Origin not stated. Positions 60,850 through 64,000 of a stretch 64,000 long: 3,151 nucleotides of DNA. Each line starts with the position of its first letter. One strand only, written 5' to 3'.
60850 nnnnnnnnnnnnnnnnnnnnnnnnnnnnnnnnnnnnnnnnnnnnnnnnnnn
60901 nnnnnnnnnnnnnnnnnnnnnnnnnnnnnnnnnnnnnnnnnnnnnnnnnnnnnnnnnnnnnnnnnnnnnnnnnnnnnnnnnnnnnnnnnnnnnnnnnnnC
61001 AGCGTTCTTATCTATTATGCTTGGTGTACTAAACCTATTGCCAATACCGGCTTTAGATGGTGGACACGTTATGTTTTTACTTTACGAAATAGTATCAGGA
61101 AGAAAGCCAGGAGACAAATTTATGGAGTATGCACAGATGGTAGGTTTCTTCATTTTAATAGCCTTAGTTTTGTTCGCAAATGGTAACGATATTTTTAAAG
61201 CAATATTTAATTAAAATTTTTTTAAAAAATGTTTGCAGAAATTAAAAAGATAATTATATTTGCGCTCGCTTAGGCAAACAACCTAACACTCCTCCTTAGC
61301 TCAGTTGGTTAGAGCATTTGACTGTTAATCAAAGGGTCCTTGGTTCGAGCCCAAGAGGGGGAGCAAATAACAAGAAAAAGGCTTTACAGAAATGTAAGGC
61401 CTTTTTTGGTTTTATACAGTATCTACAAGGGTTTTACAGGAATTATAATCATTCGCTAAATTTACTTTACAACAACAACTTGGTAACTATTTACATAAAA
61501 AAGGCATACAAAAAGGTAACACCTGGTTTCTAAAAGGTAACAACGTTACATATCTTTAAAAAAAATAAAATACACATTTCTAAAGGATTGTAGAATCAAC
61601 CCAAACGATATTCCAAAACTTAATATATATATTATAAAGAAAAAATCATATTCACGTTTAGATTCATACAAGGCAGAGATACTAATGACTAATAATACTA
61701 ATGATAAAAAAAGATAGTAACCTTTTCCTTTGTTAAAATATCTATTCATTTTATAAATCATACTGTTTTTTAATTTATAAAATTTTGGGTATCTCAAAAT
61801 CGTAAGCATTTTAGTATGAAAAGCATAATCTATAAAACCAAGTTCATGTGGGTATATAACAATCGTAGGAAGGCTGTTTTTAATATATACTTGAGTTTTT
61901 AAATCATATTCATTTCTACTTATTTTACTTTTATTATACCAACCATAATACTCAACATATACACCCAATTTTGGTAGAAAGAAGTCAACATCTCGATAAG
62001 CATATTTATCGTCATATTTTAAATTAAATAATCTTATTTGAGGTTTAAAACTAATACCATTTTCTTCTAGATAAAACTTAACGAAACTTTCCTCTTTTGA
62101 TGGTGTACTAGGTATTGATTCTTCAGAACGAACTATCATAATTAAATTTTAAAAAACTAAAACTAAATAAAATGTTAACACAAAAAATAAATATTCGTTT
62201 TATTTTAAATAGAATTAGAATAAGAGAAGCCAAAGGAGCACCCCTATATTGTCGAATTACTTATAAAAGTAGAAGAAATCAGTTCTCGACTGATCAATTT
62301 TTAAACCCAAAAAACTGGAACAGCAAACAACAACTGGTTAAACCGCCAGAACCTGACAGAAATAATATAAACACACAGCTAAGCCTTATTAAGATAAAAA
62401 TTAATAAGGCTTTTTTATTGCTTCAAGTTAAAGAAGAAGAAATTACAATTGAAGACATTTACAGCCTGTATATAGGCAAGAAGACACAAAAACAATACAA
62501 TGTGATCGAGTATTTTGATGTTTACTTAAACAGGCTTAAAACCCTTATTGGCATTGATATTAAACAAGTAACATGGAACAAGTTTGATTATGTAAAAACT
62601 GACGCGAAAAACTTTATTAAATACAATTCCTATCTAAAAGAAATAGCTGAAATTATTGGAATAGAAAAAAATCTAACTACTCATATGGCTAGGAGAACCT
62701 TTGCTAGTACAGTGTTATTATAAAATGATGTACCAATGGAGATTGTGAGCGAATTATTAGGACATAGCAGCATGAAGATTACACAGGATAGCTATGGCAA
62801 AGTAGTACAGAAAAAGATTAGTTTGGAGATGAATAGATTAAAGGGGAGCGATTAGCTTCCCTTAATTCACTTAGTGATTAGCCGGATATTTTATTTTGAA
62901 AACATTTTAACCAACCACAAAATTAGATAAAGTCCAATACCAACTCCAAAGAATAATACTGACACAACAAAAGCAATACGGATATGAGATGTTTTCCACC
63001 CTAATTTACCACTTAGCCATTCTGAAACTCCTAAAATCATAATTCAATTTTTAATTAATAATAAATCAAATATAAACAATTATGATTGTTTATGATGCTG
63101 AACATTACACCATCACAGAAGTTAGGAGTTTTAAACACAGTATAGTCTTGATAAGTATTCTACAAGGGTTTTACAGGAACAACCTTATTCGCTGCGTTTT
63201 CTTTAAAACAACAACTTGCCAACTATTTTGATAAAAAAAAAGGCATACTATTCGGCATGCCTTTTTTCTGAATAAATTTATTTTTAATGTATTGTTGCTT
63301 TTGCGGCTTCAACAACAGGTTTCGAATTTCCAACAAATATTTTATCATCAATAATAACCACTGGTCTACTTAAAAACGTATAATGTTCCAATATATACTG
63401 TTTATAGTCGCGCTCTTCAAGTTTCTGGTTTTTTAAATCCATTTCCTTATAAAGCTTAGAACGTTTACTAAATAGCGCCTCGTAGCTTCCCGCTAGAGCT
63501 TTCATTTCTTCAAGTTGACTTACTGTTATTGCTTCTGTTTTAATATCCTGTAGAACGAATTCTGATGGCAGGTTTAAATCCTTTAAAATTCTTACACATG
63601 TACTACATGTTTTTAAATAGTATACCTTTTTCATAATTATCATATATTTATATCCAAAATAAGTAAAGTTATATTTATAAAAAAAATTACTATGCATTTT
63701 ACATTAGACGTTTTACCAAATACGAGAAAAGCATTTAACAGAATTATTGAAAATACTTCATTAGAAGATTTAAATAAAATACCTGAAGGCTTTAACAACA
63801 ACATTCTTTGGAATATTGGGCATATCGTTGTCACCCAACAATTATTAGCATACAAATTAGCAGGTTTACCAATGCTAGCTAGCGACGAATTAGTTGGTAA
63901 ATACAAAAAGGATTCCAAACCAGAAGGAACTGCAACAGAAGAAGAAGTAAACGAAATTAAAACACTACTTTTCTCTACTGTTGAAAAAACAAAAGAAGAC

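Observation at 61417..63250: Decayed integrative element next to tRNA-Asn with ~90-bp att-like direct repeats, nonsense-mutated integrase, and an unannotated PspC-like peptide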

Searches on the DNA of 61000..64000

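Call 8: search_rna_families(source=window, start=61000, end=64000, threshold=evalue, max_evalue=10)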
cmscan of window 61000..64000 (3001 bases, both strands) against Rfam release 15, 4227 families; matches with E-value up to 10: 10.
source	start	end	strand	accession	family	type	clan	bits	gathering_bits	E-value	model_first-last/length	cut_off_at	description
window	61290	61363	+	RF00005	tRNA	Gene; tRNA;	CL00001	67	29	9.9e-14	1-71/71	no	tRNA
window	63232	63296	-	RF02064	STnc370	Gene; sRNA;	-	25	54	2.9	1-71/71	no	Enterobacterial sRNA STnc370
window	63234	63289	-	RF01859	Phe_leader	Cis-reg; leader;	-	23.9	55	0.62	1-125/125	no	Phenylalanine leader peptide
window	63233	63287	-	RF00506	Thr_leader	Cis-reg; leader;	-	22.7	55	0.33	1-118/118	no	Threonine operon leader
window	63234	63269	-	RF03623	mir-1252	Gene; miRNA;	-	21.1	70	3.2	1-65/65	no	mir-1252 microRNA precursor family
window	63236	63309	-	RF02057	STnc40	Gene; sRNA;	-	18.5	45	8.7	1-70/70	no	Salmonella enterica sRNA STnc40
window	62367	62418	+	RF02617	SSRC10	Gene; sRNA;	-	18.4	56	2.9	1-113/113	no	Streptococcus sRNA 10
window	61290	61364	-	RF04354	Plastid-ycf2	Cis-reg;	-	16.5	65.7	8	1-75/75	no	Plastid-ycf2 5UTR RNA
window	62345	62421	+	RF01662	ceN89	Gene; snRNA; snoRNA; CD-box;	-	16.4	48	8.4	1-78/78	no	Caenorhabditis snoRNA ceN89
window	62833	62894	+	RF00371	sroE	Gene; sRNA;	-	16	51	3.7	1-92/92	no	sroE RNA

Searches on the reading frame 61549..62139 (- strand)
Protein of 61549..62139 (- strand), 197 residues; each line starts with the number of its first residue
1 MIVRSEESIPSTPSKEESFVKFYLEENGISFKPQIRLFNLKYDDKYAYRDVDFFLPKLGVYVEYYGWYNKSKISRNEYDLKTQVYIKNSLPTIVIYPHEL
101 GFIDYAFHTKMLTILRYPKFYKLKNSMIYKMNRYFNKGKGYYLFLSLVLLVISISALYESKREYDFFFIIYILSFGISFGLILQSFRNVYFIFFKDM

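Call 7: search_protein_families(library=pfam, proteins=[window:61549-62139:-], max_evalue=1)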
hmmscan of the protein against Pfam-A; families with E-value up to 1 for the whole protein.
window:61549-62139:- (197 aa): 0 families

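Call 37: search_protein_families(library=phrogs, proteins=[window:61549-62139:-], max_evalue=1)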
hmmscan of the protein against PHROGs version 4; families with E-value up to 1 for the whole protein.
window:61549-62139:- (197 aa): 4 families
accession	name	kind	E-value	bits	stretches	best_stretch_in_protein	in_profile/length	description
phrog_559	-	DNA, RNA and nucleotide metabolism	8.9e-07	29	1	13-88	306-388/607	HNH endonuclease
phrog_4538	-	unknown function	0.00051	20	1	14-76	231-289/447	-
phrog_14510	-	unknown function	0.14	13.1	1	14-77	50-115/139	-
phrog_9019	-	DNA, RNA and nucleotide metabolism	0.27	12.2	1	36-75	84-119/160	Holliday junction resolvase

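Call 38: search_protein_families(library=ncbifam, proteins=[window:61549-62139:-], max_evalue=1)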
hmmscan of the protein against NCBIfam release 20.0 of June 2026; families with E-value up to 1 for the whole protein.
window:61549-62139:- (197 aa): 0 families

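Call 57: search_protein_representatives(protein=window:61549-62139:-)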
Query: 197 residues. Proteins with E-value up to 0.001 (for the whole library): 206; up to 1e-10: 99; up to 1e-30: 11. The best 150 are listed.
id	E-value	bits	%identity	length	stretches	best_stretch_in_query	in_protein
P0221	1.2e-41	159.0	50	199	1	7-180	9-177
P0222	2.3e-37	145.0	51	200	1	13-146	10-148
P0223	8.1e-37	143.2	47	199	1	6-196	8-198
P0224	1.2e-35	139.4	47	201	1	10-179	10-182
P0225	3.2e-35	138.0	43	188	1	8-189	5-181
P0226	7.3e-35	136.8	44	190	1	4-148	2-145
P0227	1.4e-33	132.6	42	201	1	14-172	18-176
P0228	2.9e-33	131.6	49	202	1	5-151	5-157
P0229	1.2e-32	129.6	45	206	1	13-159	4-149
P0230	7.5e-32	127.0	55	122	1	10-120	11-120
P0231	8.6e-31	123.6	48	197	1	1-141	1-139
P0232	1.7e-30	122.6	49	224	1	9-136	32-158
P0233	2.2e-30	122.3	40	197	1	10-191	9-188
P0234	4.4e-30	121.2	38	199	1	5-194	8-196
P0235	2.1e-28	115.8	42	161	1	11-142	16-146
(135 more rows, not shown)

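Call 60: search_protein_families(library=pfam, alignment_id=A3, max_evalue=0.01)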
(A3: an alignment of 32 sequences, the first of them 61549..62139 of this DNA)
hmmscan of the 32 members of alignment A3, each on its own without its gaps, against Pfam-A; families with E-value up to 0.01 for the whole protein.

A. member 1, window:61549-62139:- (197 aa): 0 families

B. families by the number of members that match (of 32 scanned): 4 families
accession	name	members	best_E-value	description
PF21598.3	PvuRts1I-like_N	1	0.00034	Restriction endonuclease PvuRts1 I-like, N-terminal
PF05656.20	DUF805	1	0.0033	Protein of unknown function (DUF805)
PF14018.11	DUF4234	1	0.008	Domain of unknown function (DUF4234)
PF11241.13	DUF3043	1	0.009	Protein of unknown function (DUF3043)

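Call 61: search_solved_structures(query=A3, max_evalue=1, show_alignments=2)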
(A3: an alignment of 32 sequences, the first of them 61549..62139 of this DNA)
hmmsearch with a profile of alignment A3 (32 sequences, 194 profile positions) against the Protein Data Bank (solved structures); distinct sequences matched with E-value up to 1: 4.
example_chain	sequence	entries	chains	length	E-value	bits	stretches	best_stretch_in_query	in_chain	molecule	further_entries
3cae_A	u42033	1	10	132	0.023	17.7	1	18-72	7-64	Endonuclease I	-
1m0d_A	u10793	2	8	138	0.093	15.7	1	15-72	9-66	Endodeoxyribonuclease I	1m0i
2pfj_A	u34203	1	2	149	0.12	15.3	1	15-72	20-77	Endodeoxyribonuclease 1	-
1ogc_A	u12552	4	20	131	0.88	12.5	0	8-45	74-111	HIGH AFFINITY RIBOSE TRANSPORT PROTEIN RBSD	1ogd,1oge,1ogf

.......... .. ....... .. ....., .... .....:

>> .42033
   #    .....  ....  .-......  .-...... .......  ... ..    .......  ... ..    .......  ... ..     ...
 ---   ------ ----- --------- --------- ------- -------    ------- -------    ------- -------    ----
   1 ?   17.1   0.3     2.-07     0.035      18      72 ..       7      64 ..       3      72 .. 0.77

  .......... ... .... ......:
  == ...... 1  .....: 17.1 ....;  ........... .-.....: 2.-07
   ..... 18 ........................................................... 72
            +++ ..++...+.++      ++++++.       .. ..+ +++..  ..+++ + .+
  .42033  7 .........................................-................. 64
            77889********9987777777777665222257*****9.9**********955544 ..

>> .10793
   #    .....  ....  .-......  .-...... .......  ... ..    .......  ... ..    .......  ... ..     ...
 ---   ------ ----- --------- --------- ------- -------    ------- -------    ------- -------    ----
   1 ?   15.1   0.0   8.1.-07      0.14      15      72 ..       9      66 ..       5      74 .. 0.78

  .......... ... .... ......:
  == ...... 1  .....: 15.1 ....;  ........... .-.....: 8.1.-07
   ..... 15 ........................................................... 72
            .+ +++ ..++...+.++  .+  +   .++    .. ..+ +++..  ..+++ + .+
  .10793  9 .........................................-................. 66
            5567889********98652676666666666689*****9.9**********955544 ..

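Call 62: search_protein_families(library=padloc, alignment_id=A3, max_evalue=0.01)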
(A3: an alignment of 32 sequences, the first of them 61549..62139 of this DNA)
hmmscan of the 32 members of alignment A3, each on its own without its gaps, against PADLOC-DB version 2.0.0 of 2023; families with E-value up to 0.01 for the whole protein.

A. member 1, window:61549-62139:- (197 aa): 2 families
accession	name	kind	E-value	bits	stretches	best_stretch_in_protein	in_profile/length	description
PDLC05067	PDC-S69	-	1.1e-05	23.2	1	51-112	222-282/289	-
PDLC01150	HEAT_CxxC_PDDEXK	-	0.00054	17.3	1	23-99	202-272/288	HEAT_CxxC_PD-DEXK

B. families by the number of members that match (of 32 scanned): 8 families
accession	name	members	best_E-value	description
PDLC05067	PDC-S69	32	4.1e-12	-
PDLC01150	HEAT_CxxC_PDDEXK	31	3.1e-09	HEAT_CxxC_PD-DEXK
PDLC05065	PDC-S68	7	2.2e-05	-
PDLC03210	mREase_II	3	0.00016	Type II methyl-directed restriction enzyme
PDLC02868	DpdF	2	0.0012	DpdF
PDLC04928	PDC-S15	1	0.0016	-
PDLC05066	PDC-S68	1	0.009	-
PDLC04493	PDC-M18A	1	0.0096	-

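Call 100: predict_structure(alignment_id=A3)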
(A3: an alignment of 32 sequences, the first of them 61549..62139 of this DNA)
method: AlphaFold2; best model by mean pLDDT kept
length: 197 residues; sequences in the alignment: 32
mean_pLDDT: 94.6   pTM: 0.85
mean pLDDT of the five models: 94.6, 93.9, 93.8, 93.7, 93.5
residues with pLDDT >= 90: 173; 70-90: 22; 50-70: 2; < 50: 0
segments of 3 or more residues with pLDDT < 50: none
pLDDT, mean of each block of 10 residues (from residue 1): 80 94 97 97 96 98 96 97 97 98 97 97 96 90 96 94 87 98 96 88
secondary structure, 60 per line:
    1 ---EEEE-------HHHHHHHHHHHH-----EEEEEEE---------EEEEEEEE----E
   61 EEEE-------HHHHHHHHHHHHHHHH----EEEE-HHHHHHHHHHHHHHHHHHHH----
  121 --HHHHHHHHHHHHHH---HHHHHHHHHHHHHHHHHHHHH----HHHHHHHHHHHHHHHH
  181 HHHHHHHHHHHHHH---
elements in order: E4-7 H15-26 E32-38 E48-55 E60-64 H72-87 E92-95 H97-116 H123-136 H140-160 H165-194

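Call 102: fold_search(model_id=the predicted structure, library=pdb)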
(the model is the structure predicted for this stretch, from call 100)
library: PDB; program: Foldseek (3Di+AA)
matches with E <= 10: 29; with E <= 0.001: 0
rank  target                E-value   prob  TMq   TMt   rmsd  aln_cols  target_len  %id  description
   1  8q3z_A                3.7e-01  0.57  0.28  0.15   6.8       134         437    9  Crystal structure of cA4-bound Can2 from Thermoanaerobacter brockii (released 2023-11-22)
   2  4oq2                  8.2e-01  0.33  0.28  0.20   8.0       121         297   12  5hmC specific restriction endonuclease PvuRTs1I (released 2014-03-12)
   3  1t0f_A                9.6e-01  0.28  0.34  0.26  14.2       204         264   12  Crystal Structure of the TnsA/TnsC(504-555) complex (released 2004-11-09)
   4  1f1z_A                1.0e+00  0.11  0.22  0.18  16.5       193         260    9  TNSA, a catalytic component of the TN7 transposition system (released 2000-06-28)
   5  9g6k_L9               1.3e+00  0.44  0.34  0.16   5.5       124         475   14  LSU structure derived from the LSU sample of the mitoribosome from T. gondii. (released 2024-12-11)
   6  6z1p_AS               1.4e+00  0.44  0.37  0.12   8.8       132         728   12  Structure of the mitochondrial ribosome from Tetrahymena thermophila (released 2020-06-24)
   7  9i05_Xl               1.4e+00  0.35  0.32  0.17   5.2       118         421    8  Cryo-EM structure of the large subunit of the mitochondrial ribosome from Toxoplasma gondii (released 2025-06-11)
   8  4par_C                1.5e+00  0.18  0.27  0.18   8.3       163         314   12  The 5-Hydroxymethylcytosine-Specific Restriction Enzyme AbaSI in a Complex with Product-like DNA (released 2014-06-25)
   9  1t0f_B                3.7e+00  0.04  0.20  0.15  17.5       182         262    8  Crystal Structure of the TnsA/TnsC(504-555) complex (released 2004-11-09)
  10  9i05_Xv               4.1e+00  0.21  0.33  0.18   5.0       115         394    9  Cryo-EM structure of the large subunit of the mitochondrial ribosome from Toxoplasma gondii (released 2025-06-11)
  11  5amr_A                4.1e+00  0.07  0.25  0.05  16.4       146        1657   10  Structure of the La Crosse Bunyavirus polymerase in complex with the 3' viral RNA (released 2015-06-03)
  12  8uwu_MODEL_1_A        4.3e+00  0.77  0.23  0.40   4.1        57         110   21  EmrE structure in the proton-bound state (WT/L51I heterodimer) (released 2024-05-29)
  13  5gns                  5.1e+00  0.05  0.22  0.14  10.7       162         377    9  Structures of human Mitofusin 1 provide insight into mitochondrial tethering (released 2016-12-07)
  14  7mgx_A                5.7e+00  0.69  0.22  0.41   2.0        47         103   19  Structure of EmrE-D3 mutant in complex with monobody L10 and methyl viologen (released 2022-03-02)
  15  6zqd_DH               5.7e+00  0.01  0.13  0.14  12.5       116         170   15  Cryo-EM structure of the 90S pre-ribosome from Saccharomyces cerevisiae, state Post-A1 (released 2020-09-23)
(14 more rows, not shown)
